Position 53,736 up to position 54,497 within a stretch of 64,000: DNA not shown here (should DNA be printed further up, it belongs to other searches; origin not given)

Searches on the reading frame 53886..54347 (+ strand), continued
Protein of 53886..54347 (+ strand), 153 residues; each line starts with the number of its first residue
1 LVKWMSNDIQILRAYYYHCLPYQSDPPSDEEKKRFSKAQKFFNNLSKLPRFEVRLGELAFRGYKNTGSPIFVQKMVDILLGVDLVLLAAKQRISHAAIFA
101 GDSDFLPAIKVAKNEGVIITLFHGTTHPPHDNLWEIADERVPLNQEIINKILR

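Call 62: search_solved_structures(query=P0005, max_evalue=1)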
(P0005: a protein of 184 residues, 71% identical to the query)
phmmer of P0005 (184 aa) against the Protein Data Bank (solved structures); distinct sequences matched with E-value up to 1: 0.

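Call 65: search_dna_similar(query=P0005, collection=plasmids, mode=protein, max_evalue=1e-20, max_rows=25)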
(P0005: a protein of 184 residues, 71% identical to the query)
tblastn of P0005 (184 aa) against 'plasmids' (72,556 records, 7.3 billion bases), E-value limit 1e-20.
No match.

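Call 66: search_dna_similar(query=P0005, collection=phages, mode=protein, max_evalue=1e-15, max_rows=25)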
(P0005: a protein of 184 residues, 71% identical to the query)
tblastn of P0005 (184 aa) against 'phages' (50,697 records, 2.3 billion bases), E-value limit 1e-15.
No match.

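Call 77: find_encoding_contigs(protein=P0013, flank=6000, max_places=1)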
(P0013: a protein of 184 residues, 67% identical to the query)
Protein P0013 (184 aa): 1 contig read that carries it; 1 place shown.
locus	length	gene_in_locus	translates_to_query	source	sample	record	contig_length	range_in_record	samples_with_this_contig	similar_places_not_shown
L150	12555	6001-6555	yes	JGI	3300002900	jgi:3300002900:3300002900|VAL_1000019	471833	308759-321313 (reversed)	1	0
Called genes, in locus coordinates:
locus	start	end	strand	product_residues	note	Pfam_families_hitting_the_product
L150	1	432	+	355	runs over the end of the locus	PF27233:MJ0711_N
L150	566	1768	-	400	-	PF06123:CreD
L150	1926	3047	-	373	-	PF01168:Ala_racemase_N, PF00842:Ala_racemase_C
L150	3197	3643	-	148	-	PF00571:CBS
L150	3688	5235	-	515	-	PF03853:YjeF_N, PF01256:Carb_kinase, PF08543:Phos_pyr_kin (weak)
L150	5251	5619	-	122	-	PF01648:ACPS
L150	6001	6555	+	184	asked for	PF01936:NYN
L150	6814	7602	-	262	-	PF00072:Response_reg, PF04397:LytTR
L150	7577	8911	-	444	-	PF01590:GAF (faint), PF13492:GAF_3 (faint), PF15714:SpoVT_C, PF06580:His_kinase, PF02518:HATPase_c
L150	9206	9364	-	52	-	PF12207:DUF3600 (weak)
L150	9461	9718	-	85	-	-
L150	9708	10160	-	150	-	PF04542:Sigma70_r2, PF08281:Sigma70_r4_2, PF04545:Sigma70_r4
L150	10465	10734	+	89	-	PF04304:DUF454, PF09656:PGPGW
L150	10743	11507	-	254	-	PF00034:Cytochrom_C (faint), PF13442:Cytochrome_CBB3 (faint)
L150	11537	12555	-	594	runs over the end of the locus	PF00989:PAS, PF08448:PAS_4 (weak), PF13188:PAS_8 (weak), PF01590:GAF, PF13185:GAF_2, PF13492:GAF_3, PF07730:HisKA_3, PF02518:HATPase_c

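Call 78: find_encoding_contigs(protein=P0091, flank=6000, max_places=1)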
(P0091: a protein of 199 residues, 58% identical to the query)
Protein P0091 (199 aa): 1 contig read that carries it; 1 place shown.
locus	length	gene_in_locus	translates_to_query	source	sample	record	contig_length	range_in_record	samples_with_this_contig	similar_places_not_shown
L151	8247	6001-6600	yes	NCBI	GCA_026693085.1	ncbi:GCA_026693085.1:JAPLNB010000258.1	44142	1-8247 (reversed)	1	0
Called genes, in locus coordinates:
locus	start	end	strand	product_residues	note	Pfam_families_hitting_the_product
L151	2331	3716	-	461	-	PF07690:MFS_1, PF00083:Sugar_tr (weak), PF07690:MFS_1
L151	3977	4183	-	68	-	-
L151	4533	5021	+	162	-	-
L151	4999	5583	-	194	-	PF05685:Uma2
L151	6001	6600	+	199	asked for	PF01936:NYN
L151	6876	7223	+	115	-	PF07238:PilZ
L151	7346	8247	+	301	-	PF12679:ABC2_membrane_2, PF12698:ABC2_membrane_3 (weak)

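Call 80: list_cluster_members(proteins=[P0005, P0012, P0020, P0055, P0056, P0072, P0082, P0086, P0087, P0094])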
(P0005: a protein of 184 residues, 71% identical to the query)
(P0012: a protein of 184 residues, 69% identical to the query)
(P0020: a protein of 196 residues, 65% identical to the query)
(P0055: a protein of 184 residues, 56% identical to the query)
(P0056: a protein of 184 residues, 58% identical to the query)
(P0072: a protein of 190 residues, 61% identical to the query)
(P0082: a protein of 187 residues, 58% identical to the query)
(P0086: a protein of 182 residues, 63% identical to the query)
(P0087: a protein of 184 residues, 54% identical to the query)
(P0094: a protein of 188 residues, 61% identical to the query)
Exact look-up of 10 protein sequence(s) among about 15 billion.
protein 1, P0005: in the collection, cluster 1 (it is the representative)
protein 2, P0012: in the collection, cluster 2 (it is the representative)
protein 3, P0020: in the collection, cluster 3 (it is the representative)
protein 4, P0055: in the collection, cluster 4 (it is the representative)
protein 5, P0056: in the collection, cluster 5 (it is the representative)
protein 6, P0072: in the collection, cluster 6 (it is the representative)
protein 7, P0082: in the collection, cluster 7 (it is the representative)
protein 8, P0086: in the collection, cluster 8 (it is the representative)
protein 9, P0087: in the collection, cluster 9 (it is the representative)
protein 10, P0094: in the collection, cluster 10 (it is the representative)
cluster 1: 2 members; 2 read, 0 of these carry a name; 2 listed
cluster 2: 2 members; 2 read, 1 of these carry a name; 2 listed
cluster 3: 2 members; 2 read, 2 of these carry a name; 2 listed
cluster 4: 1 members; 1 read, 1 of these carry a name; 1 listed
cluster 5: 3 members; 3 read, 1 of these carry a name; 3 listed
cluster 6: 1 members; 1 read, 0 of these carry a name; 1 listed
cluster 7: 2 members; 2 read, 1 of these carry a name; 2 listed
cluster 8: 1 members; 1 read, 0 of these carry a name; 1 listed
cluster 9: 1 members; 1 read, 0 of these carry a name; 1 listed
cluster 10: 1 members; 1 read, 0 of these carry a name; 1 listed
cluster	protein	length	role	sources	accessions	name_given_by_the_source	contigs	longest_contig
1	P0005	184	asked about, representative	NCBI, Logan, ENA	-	-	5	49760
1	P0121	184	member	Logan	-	-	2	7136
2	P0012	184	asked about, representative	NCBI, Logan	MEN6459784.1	MAG: NYN domain-containing protein [Syntrophomonas sp.]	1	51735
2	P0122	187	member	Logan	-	-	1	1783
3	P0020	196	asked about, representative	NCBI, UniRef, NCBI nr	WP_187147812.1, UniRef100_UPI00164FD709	NYN domain-containing protein [Heliomicrobium modesticaldum] | NYN domain-containing protein n=1 Tax=Heliomicrobium modesticaldum TaxID=35701 ...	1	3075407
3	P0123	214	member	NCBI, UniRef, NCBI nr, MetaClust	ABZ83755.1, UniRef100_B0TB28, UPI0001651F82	hypothetical protein HM1_0800 [Heliomicrobium modesticaldum Ice1] | NYN domain-containing protein n=1 Tax=Heliobacterium modesticaldum (strain ATCC 51547 / ... | status=active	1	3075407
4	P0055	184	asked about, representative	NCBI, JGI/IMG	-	uncharacterized LabA/DUF88 family protein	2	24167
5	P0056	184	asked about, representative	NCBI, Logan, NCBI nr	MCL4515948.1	MAG: NYN domain-containing protein [Firmicutes bacterium] | NYN domain-containing protein [Bacillota bacterium]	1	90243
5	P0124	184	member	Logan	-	-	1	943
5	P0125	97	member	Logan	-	-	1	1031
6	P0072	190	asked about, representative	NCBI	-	-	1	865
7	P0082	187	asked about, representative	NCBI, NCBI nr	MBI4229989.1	MAG: NYN domain-containing protein [Planctomycetes bacterium] | NYN domain-containing protein [Planctomycetota bacterium]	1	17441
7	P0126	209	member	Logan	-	-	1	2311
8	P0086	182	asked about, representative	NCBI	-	-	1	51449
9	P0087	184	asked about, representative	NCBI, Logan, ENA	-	-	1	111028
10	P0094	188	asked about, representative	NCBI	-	-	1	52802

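Call 81: find_encoding_contigs(protein=P0123, flank=3000, max_places=1)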
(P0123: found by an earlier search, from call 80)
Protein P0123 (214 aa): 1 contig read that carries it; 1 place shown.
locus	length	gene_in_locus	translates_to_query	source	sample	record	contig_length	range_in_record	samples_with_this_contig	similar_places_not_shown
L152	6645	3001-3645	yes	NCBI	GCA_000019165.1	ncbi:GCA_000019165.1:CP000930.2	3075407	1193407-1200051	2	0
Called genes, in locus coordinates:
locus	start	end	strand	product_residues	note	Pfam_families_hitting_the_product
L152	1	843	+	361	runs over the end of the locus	PF01855:POR_N, PF02780:Transketolase_C (weak), PF17147:PFOR_II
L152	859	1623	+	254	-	PF02775:TPP_enzyme_C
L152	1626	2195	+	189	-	PF01558:POR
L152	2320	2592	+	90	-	PF13187:Fer4_9 (faint), PF14697:Fer4_21 (faint), PF25160:LdpA_Fe-S-bd (faint), PF12797:Fer4_2 (faint), PF13237:Fer4_10 (faint), PF00037:Fer4 (weak), PF12838:Fer4_7, PF13484:Fer4_16 (faint)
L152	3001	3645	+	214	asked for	PF01936:NYN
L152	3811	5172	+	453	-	PF01609:DDE_Tnp_1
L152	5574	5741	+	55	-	-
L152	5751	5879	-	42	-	-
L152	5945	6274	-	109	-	PF02641:DUF190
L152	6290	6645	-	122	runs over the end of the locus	PF02537:CRCB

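Call 94: predict_structure(alignment_id=A5)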
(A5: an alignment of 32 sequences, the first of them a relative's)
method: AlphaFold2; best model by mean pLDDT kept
length: 184 residues; sequences in the alignment: 32
mean_pLDDT: 95.3   pTM: 0.90
mean pLDDT of the five models: 95.3, 94.7, 93.0, 92.7, 91.8
residues with pLDDT >= 90: 170; 70-90: 13; 50-70: 1; < 50: 0
segments of 3 or more residues with pLDDT < 50: none
pLDDT, mean of each block of 10 residues (from residue 1): 93 96 95 97 98 91 94 97 95 90 92 98 98 95 98 95 97 97 93
secondary structure, 60 per line:
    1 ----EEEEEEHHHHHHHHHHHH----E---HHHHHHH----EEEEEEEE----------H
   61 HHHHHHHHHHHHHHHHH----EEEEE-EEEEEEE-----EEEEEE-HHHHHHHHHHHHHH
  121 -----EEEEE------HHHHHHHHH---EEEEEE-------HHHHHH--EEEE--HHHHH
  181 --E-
elements in order: E5-10 H11-22 H31-37 E42-49 H60-77 E82-86 E88-94 E100-105 H107-120 E126-130 H137-145 E149-154 H162-167 E170-173 H176-180

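Call 96: fold_search(model_id=the predicted structure, library=pdb)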
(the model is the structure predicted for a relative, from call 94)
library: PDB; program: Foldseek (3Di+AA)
matches with E <= 10: 1655; with E <= 0.001: 3
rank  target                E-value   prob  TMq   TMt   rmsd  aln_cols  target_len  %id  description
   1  2qip                  7.4e-08  1.00  0.67  0.75   4.7       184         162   17  Crystal structure of a protein of unknown function VPA0982 from Vibrio parahaemolyticus RIMD 2210633 (released 2007-07-24)
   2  8ruw_E                8.1e-04  0.85  0.26  0.22  11.8       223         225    9  Crystal structure of Archaeoglobus fulgidus (S)-3-O-geranylgeranylglyceryl phosphate synthase (released 2024-10-16)
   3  8ruw_C                8.6e-04  0.72  0.24  0.21  11.8       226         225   11  Crystal structure of Archaeoglobus fulgidus (S)-3-O-geranylgeranylglyceryl phosphate synthase (released 2024-10-16)
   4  8ruw_F                1.2e-03  0.80  0.26  0.23  11.5       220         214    9  Crystal structure of Archaeoglobus fulgidus (S)-3-O-geranylgeranylglyceryl phosphate synthase (released 2024-10-16)
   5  6kua_C                1.3e-03  0.98  0.36  0.41   9.0       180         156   12  Crystal structure of the nicotinamidase SaPncA from Staphylococcus aureus (released 2019-10-02)
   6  5deo_A                1.9e-03  0.95  0.32  0.31  10.9       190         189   11  Mycobacterium abscessus NadD in complex with nicotinic acid adenine dinucleotide (released 2016-08-24)
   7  8ruw_D                2.8e-03  0.69  0.26  0.22  11.8       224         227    9  Crystal structure of Archaeoglobus fulgidus (S)-3-O-geranylgeranylglyceryl phosphate synthase (released 2024-10-16)
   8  2f6u_A                3.0e-03  0.63  0.24  0.20  11.9       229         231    9  Crystal Structure of (S)-3-O-Geranylgeranylglyceryl Phosphate Synthase complexed with citrate (released 2006-01-24)
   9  5lm3                  3.1e-03  0.94  0.35  0.33   9.0       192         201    9  Plasmodium falciparum nicotinic acid mononucleotide adenylyltransferase complexed with APC (released 2016-11-30)
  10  3w01_B                3.4e-03  0.72  0.27  0.23  11.2       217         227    9  Crystal structure of PcrB complexed with PEG from Staphylococcus aureus subsp. aureus Mu3 (released 2012-12-26)
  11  7d1i_C                4.0e-03  0.99  0.42  0.26   7.8       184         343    9  Crystal structure of acinetobacter baumannii MurG (released 2021-07-14)
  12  8rx4_A                4.6e-03  0.57  0.23  0.11  22.8       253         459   12  Mycothione reductase from Mycobacterium xenopi in complex with co-factor FAD and redox co-factor NADP(H) (released 2025-08-20)
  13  8rx5_A                5.2e-03  0.54  0.22  0.10  22.6       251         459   13  Mycothione reductase from M. tuberculosis with FAD and NADPH (released 2025-08-20)
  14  2acv_A                5.5e-03  0.77  0.27  0.13   9.2       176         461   11  Crystal Structure of Medicago truncatula UGT71G1 (released 2005-11-15)
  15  5llt_A                6.2e-03  0.84  0.34  0.32   9.5       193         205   10  Plasmodium falciparum nicotinic acid mononucleotide adenylyltransferase complexed with NaAD (released 2016-11-30)
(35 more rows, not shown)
